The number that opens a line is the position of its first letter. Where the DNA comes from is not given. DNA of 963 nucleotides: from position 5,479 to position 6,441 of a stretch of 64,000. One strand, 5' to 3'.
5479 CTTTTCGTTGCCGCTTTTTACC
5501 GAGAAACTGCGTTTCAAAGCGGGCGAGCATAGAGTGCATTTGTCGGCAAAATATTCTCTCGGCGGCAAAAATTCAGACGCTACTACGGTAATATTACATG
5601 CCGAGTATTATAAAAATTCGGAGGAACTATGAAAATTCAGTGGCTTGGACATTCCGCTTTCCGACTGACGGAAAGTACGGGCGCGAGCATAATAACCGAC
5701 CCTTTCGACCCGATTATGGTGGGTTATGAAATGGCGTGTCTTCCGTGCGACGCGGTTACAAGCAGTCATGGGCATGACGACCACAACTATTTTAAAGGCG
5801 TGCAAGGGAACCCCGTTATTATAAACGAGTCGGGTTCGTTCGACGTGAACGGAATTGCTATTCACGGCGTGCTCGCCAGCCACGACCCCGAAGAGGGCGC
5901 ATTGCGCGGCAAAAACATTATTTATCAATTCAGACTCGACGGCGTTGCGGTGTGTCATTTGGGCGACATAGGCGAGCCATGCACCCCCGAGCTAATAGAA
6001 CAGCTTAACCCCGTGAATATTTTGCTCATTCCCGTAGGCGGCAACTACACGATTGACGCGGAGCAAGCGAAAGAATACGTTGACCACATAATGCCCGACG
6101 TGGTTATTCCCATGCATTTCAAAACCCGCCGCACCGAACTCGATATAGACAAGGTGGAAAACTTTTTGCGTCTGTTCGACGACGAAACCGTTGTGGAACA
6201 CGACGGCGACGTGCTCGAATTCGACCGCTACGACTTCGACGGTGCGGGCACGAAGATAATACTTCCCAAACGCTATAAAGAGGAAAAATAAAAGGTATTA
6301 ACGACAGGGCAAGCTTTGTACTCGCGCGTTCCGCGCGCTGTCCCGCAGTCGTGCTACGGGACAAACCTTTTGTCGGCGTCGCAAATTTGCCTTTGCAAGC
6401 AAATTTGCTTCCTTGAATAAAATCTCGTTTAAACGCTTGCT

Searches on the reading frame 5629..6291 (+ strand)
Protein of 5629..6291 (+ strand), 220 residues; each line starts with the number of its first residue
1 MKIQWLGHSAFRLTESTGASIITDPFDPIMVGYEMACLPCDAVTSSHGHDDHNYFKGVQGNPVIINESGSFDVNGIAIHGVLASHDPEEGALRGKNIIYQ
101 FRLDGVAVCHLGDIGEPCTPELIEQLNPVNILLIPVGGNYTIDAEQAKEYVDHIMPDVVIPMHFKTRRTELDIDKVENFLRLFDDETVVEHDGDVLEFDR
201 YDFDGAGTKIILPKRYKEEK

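Call 80: search_protein_families(library=pfam, proteins=[window:5629-6291:+], max_evalue=0.00001)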
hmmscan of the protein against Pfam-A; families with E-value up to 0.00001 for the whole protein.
window:5629-6291:+ (220 aa): 2 families
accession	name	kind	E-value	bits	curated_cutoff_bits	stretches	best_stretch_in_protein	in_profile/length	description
PF13483.12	Lactamase_B_3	-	8.4e-50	169.3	24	1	2-163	1-160/160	Beta-lactamase superfamily domain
PF12706.13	Lactamase_B_2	-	1.2e-08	35.3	27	1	63-164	88-200/200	Beta-lactamase superfamily domain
